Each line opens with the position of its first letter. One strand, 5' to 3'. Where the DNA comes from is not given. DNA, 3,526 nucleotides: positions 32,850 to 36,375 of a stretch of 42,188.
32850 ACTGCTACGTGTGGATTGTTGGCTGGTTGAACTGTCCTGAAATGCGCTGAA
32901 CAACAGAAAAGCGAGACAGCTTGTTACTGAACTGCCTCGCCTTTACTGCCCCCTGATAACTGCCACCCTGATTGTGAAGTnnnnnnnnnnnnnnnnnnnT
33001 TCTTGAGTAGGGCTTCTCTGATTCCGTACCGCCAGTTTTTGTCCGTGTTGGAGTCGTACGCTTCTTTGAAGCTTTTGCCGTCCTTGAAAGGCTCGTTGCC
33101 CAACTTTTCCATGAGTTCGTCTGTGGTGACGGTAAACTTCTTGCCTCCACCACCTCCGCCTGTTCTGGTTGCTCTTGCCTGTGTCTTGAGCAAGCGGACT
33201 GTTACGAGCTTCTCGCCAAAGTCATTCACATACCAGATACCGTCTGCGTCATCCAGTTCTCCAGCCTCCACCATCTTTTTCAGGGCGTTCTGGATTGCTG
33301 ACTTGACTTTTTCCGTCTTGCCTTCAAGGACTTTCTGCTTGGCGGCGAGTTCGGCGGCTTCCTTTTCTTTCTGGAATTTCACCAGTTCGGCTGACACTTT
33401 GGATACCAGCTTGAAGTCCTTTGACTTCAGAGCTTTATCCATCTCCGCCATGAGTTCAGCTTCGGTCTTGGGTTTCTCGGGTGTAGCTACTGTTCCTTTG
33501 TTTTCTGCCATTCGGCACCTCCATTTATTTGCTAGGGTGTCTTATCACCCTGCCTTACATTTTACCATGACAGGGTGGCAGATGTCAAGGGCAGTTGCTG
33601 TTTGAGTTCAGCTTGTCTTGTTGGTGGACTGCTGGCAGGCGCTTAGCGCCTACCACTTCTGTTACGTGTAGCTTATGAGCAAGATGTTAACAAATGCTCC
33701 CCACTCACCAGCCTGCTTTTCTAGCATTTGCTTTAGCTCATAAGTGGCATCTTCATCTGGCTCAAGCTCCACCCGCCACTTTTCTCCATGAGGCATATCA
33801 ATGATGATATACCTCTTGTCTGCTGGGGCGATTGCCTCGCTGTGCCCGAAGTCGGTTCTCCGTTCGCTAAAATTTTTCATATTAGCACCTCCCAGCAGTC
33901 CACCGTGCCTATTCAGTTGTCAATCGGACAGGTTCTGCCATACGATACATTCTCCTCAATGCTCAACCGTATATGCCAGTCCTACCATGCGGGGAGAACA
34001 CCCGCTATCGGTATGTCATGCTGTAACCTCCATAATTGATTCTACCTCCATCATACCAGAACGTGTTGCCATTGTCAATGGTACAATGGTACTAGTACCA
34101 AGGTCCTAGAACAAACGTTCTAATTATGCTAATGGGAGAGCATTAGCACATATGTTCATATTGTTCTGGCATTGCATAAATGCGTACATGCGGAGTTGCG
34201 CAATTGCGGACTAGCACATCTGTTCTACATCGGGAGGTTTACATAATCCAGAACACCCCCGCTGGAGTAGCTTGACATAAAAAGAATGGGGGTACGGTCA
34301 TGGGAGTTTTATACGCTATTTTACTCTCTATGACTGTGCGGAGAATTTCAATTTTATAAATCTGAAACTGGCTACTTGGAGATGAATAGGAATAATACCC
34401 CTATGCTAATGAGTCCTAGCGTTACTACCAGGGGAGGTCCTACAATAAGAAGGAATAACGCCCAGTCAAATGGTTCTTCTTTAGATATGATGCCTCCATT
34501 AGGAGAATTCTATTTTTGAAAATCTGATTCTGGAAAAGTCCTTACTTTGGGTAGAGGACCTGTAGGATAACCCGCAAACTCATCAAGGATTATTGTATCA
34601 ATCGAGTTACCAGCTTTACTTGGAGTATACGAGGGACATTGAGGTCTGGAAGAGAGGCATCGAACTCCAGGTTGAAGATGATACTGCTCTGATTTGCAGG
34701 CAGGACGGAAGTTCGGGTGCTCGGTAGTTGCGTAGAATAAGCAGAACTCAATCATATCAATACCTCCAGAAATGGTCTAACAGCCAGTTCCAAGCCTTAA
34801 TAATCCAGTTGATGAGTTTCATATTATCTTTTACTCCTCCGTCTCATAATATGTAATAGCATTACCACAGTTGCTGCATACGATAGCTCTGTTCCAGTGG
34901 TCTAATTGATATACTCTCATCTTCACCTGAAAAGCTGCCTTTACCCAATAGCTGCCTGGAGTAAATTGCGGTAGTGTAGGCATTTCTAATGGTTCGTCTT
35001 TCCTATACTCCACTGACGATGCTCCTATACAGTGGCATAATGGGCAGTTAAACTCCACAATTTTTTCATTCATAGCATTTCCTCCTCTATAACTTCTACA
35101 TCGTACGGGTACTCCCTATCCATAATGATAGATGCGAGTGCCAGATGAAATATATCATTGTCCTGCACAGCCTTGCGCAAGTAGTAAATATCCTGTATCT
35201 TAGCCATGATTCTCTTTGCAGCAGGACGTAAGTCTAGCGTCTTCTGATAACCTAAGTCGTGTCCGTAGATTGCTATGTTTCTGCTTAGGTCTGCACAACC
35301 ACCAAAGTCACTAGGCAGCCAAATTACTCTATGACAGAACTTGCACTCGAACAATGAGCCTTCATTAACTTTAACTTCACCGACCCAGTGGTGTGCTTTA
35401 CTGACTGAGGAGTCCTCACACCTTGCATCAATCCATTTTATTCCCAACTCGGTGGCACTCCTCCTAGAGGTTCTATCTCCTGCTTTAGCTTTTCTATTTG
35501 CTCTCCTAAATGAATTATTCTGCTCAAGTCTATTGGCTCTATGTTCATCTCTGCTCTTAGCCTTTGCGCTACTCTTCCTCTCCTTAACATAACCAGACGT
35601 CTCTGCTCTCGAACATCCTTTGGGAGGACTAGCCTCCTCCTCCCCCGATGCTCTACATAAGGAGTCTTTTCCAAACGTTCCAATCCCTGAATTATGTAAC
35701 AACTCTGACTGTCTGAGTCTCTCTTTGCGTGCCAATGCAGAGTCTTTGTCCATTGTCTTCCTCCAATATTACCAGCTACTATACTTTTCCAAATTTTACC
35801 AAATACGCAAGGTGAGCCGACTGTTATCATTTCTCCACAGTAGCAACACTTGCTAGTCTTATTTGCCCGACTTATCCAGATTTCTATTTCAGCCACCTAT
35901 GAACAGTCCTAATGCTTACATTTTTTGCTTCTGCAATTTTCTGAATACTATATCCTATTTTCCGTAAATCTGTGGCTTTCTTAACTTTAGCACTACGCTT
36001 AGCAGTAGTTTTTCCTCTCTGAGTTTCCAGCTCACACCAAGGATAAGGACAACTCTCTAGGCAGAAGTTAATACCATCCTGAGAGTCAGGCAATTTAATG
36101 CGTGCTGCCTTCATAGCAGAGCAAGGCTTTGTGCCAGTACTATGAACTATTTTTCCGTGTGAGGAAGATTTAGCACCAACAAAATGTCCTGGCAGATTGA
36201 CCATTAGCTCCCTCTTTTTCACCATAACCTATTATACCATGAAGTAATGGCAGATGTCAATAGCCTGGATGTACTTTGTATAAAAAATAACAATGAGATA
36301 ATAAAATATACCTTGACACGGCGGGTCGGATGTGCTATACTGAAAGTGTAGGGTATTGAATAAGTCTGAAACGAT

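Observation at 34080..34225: Dense operator-like cluster with GAAC-N4-GTTC (LexA-box-like) sites in an otherwise gene-free region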

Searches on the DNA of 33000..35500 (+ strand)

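Call 8: search_dna_similar(query=window:33000-35500:+, collection=phages, mode=distant, max_rows=30)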
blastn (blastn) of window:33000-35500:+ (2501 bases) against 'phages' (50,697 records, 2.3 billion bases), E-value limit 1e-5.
No match.
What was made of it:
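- Tried and rejected: None (call 8).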

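Call 82: search_rna_families(source=window, start=33400, end=34900, threshold=evalue, max_evalue=1)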
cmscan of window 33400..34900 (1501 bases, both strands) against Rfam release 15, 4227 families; matches with E-value up to 1: 1.
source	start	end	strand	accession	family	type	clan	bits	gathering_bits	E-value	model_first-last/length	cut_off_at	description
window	33447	33505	+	RF02171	RFPL3-AS1_1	Gene; lncRNA;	-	15.1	70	0.84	27-88/88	no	RFPL3 antisense RNA 1 conserved region 1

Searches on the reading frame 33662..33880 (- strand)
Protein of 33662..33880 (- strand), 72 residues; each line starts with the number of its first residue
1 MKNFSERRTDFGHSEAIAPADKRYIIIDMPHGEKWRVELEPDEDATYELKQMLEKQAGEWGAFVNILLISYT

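Call 10: search_protein_families(library=pfam, proteins=[window:33662-33880:-], max_evalue=0.1)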
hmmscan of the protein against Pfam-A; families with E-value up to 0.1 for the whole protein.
window:33662-33880:- (72 aa): 0 families

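Call 11: search_protein_families(library=phrogs, proteins=[window:33662-33880:-], max_evalue=0.1)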
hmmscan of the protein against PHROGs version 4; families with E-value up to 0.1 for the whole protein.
window:33662-33880:- (72 aa): 0 families

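Call 71: search_protein_families(library=pfam, proteins=[window:33662-33880:-], max_evalue=1)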
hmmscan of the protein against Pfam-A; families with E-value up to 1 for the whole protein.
window:33662-33880:- (72 aa): 0 families
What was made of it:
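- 33662..33880 (-): 72-aa ORF, the first gene after the regulated promoter. It is a variable cassette bracketed by a 21-nt inverted repeat (33623-33643 / 33884-33904). No Pfam or PHROG hit (calls 10, 11, 71).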

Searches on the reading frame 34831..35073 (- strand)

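Call 10: search_protein_families(library=pfam, proteins=[window:34831-35073:-], max_evalue=0.1)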
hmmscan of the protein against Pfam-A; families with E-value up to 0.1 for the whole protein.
window:34831-35073:- (80 aa): 5 families
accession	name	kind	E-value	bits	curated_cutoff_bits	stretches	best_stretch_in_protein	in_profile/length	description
PF12760.12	Zn_ribbon_IS1595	-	0.00014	22.2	25.4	0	60-77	15-31/46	Transposase zinc-ribbon domain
PF10601.15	zf-LITAF-like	-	0.016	15.8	23.8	0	6-25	4-23/70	LITAF-like zinc ribbon domain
PF13790.11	SR1P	-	0.022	15.4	26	1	64-79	4-19/37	SR1 protein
PF07754.17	HVO_2753_ZBP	-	0.055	13.7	33.2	0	2-13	11-22/46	Small zinc finger protein HVO_2753-like, Zn-binding pocket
PF23392.1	DUF7101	-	0.057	13.9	27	0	6-25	32-51/96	Domain of unknown function (DUF7101)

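Call 11: search_protein_families(library=phrogs, proteins=[window:34831-35073:-], max_evalue=0.1)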
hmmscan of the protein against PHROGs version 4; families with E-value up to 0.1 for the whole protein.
window:34831-35073:- (80 aa): 4 families
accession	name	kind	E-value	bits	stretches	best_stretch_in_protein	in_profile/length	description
phrog_17221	-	unknown function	0.0067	17.4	0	55-74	31-49/51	-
phrog_23186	-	unknown function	0.016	16.2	1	62-79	48-65/67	-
phrog_26465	-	unknown function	0.03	15.2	0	8-31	12-33/70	-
phrog_8538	-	unknown function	0.069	14.2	1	50-77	26-53/138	-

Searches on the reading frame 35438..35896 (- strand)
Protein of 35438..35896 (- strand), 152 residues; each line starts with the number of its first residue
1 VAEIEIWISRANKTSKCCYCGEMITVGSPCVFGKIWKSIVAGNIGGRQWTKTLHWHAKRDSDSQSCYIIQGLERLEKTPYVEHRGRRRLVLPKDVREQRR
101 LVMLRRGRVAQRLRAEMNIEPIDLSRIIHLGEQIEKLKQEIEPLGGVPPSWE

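Call 10: search_protein_families(library=pfam, proteins=[window:35438-35896:-], max_evalue=0.1)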
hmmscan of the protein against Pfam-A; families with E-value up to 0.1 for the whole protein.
window:35438-35896:- (152 aa): 1 family
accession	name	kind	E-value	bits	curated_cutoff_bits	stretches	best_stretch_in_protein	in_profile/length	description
PF13591.12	MerR_2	-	0.0076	16.4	29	1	90-144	26-82/84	MerR HTH family regulatory protein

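Call 11: search_protein_families(library=phrogs, proteins=[window:35438-35896:-], max_evalue=0.1)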
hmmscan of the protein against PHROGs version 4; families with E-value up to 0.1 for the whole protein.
window:35438-35896:- (152 aa): 0 families

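Call 90: find_homologous_proteins(query=window:35438-35896:-, max_evalue=0.001)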
Query window:35438-35896:-: 48 candidates shared short words with the query, none scored E <= 0.001.
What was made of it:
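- Tried and rejected: Not in the protein database (call 90).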

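Call 92: search_solved_structures(query=A3, max_evalue=5)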
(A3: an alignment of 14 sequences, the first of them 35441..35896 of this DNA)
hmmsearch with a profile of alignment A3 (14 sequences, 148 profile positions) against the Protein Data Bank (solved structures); distinct sequences matched with E-value up to 5: 14.
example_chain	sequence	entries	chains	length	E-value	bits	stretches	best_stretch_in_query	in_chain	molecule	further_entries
1nkp_B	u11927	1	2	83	0.071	16.2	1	90-143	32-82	Max protein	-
7jrq_A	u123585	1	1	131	0.15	15.2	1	70-142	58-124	MPP1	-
1r05_A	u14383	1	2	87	0.17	15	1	90-135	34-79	Max protein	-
3lbx_A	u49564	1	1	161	0.19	14.9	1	67-117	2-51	Spectrin alpha chain, erythrocyte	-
1nlw_B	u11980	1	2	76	0.47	13.6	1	90-133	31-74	MAX PROTEIN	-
1an2_A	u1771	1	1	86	0.5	13.5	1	90-135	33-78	PROTEIN (TRANSCRIPTION FACTOR MAX (TF MAX))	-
8ots_N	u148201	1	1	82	0.54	13.4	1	90-133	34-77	Protein max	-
5eyo_A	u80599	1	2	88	0.65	13.1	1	90-135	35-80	Protein max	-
6woo_h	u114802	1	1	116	0.71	13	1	22-91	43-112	uL29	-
2ww9_N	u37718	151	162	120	0.72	13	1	22-92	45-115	60S RIBOSOMAL PROTEIN L35 | 60S ribosomal protein L35-A | 60S ribosomal protein rpL35 (L29p)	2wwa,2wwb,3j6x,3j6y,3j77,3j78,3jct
6g6j_B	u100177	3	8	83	0.72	13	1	90-133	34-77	Protein max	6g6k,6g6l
4u3m_O5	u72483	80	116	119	0.84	12.7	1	22-92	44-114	60S ribosomal protein L35-A | 60S RIBOSOMAL PROTEIN L35-B | Large ribosomal subunit protein uL29A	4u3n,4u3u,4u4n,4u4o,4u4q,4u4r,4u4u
6nu2_8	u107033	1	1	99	1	12.4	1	79-137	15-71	39S ribosomal protein L40, mitochondrial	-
1owa_A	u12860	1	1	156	1.7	11.7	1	70-117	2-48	Spectrin alpha chain, erythrocyte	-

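Call 93: search_protein_families(library=pfam, alignment_id=A3, max_evalue=5)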
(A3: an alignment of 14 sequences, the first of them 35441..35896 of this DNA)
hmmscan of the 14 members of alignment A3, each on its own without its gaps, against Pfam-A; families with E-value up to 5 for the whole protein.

A. member 1, window:35441-35896:- (152 aa): 1 family
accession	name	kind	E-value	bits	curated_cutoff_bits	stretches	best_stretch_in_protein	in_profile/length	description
PF13591.12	MerR_2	-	0.0076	16.4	29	1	90-144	26-82/84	MerR HTH family regulatory protein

B. families by the number of members that match (of 14 scanned): 17 families
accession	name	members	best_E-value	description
PF06467.20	zf-FCS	2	0.005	MYM-type Zinc finger with FCS sequence motif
PF08631.16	SPO22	2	0.0083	Meiosis protein SPO22/ZIP4 like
PF02892.21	zf-BED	2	0.0099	BED zinc finger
PF24461.1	DUF7576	2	0.041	Family of unknown function (DUF7576)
PF00645.25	zf-PARP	1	8.7e-05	Poly(ADP-ribose) polymerase and DNA-Ligase Zn-finger region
PF13591.12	MerR_2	1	0.0076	MerR HTH family regulatory protein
PF24704.1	DUF7667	1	0.028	Family of unknown function (DUF7667)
PF25207.1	DUF7837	1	0.034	Domain of unknown function (DUF7837)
PF00130.28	C1_1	1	0.043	Phorbol esters/diacylglycerol binding domain (C1 domain)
PF10076.14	Phage_Mu_Gp48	1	0.062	Bacteriophage Mu-like, Gp48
PF08394.17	Arc_trans_TRASH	1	0.065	Archaeal TRASH domain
PF20649.3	COG5_C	1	0.066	Conserved oligomeric Golgi complex subunit 5, C-terminal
PF02748.20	PyrI_C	1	0.095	Aspartate carbamoyltransferase regulatory chain, metal binding domain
PF01192.27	RNA_pol_Rpb6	1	0.13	RNA polymerase Rpb6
PF03194.20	LUC7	1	0.14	LUC7 N_terminus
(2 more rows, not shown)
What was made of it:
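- Tried and rejected: The PDB and Pfam hits are all sub-threshold (calls 92, 93).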

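Call 109: predict_structure(protein=window:35441-35896:-)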
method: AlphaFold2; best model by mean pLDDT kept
length: 152 residues; sequences in the alignment: 1
mean_pLDDT: 36.6   pTM: 0.22
mean pLDDT of the five models: 36.6, 35.7, 34.8, 34.3, 33.9
residues with pLDDT >= 90: 0; 70-90: 0; 50-70: 0; < 50: 152
segments of 3 or more residues with pLDDT < 50: 1-152
pLDDT, mean of each block of 10 residues (from residue 1): 28 30 32 39 36 41 36 38 35 41 36 40 31 41 44 37
secondary structure, 60 per line:
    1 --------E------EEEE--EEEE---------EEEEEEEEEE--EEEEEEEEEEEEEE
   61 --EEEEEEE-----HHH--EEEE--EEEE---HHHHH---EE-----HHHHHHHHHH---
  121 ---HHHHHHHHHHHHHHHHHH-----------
elements in order: E16-19 E22-25 E35-44 E47-60 E63-69 E80-83 E86-89 H93-97 H108-117 H124-141
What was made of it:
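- The p152 hits are all below threshold, and its single-sequence model is unusable (pLDDT 37, call 109).
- Tried and rejected: The single-sequence model is unusable (call 109).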

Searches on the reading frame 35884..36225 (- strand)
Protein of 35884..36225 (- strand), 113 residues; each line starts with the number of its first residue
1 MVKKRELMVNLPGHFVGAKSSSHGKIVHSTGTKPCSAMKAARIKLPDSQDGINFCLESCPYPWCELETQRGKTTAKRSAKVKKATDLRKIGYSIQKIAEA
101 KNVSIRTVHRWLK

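Call 10: search_protein_families(library=pfam, proteins=[window:35884-36225:-], max_evalue=0.1)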
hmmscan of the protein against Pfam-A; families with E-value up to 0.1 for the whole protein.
window:35884-36225:- (113 aa): 5 families
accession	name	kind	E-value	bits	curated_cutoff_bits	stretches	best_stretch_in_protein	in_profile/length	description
PF13384.12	HTH_23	-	5.4e-06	26.5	24.6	1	87-113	13-39/50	Homeodomain-like domain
PF02796.21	HTH_7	-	0.0079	16.8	23.8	1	83-111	13-41/45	Helix-turn-helix domain of resolvase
PF08281.18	Sigma70_r4_2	-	0.024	14.7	25.7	1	91-112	26-47/54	Sigma-70, region 4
PF13936.12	HTH_38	-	0.034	14.3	27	1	85-113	14-42/44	Helix-turn-helix domain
PF14493.12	HTH_40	-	0.087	13.6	27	0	83-112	4-33/89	Helix-turn-helix domain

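Call 11: search_protein_families(library=phrogs, proteins=[window:35884-36225:-], max_evalue=0.1)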
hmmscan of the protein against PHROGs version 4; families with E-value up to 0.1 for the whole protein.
window:35884-36225:- (113 aa): 8 families
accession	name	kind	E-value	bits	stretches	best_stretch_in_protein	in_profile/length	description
phrog_3855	-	DNA, RNA and nucleotide metabolism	0.0005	21.5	1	66-110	54-98/115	HTH DNA binding protein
phrog_7067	-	head and packaging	0.00077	20.6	1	85-112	25-52/56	terminase small subunit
phrog_645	-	DNA, RNA and nucleotide metabolism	0.005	18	1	69-110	15-57/196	Rnase E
phrog_4494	-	unknown function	0.012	17.2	1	78-113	4-40/109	-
phrog_5497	-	DNA, RNA and nucleotide metabolism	0.024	15.8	1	75-113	24-63/65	HTH DNA binding protein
phrog_6425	-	unknown function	0.04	15.2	1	72-110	53-91/99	-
phrog_11423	-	unknown function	0.073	13.7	1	86-111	17-42/176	-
phrog_4151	-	DNA, RNA and nucleotide metabolism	0.096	13.5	0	79-113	8-42/154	DNA binding protein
